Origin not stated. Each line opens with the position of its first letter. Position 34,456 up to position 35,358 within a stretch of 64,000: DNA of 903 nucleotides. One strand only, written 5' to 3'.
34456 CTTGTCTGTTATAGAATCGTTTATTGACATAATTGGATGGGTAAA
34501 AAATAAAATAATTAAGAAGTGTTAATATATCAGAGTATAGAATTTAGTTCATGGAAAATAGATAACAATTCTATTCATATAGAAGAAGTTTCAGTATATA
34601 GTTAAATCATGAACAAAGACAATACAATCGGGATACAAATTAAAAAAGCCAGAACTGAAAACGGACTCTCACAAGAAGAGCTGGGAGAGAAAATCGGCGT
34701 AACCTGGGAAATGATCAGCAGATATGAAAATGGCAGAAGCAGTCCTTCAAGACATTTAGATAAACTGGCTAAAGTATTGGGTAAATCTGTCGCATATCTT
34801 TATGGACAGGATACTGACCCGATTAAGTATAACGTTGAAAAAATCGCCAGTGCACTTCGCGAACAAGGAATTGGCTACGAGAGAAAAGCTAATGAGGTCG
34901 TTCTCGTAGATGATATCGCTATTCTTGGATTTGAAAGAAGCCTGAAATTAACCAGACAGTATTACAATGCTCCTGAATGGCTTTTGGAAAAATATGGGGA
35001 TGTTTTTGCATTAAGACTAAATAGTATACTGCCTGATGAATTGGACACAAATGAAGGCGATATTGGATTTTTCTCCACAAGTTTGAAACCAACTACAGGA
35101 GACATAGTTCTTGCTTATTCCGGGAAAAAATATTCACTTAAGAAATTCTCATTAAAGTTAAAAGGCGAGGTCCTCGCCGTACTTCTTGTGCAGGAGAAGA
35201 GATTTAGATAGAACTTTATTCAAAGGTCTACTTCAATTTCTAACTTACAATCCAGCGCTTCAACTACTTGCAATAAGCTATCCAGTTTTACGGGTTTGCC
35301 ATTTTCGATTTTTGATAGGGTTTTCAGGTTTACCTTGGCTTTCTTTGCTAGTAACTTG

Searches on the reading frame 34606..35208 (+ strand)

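Call 39: search_protein_families(library=pfam, proteins=[window:34606-35208:+], max_evalue=0.01)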
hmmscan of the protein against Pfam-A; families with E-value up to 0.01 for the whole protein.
window:34606-35208:+ (201 aa): 6 families
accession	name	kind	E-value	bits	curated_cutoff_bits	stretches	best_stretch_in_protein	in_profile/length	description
PF01381.28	HTH_3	-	8.5e-15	55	23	1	12-65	1-55/55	Helix-turn-helix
PF13560.12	HTH_31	-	3.7e-08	34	27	1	8-59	2-55/64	Helix-turn-helix domain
PF12844.13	HTH_19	-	7.5e-07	29.4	30.2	1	9-55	1-41/64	Helix-turn-helix domain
PF15731.11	MqsA_antitoxin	-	6.2e-06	26.8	30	1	6-60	68-122/131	Antitoxin component of bacterial toxin-antitoxin system, MqsA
PF13443.12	HTH_26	-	0.00077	20.1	22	1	12-59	2-51/63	Cro/C1-type HTH DNA-binding domain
PF22495.2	HTH_92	-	0.0012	18.6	27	1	14-47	2-35/45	RsaL-like HTH domain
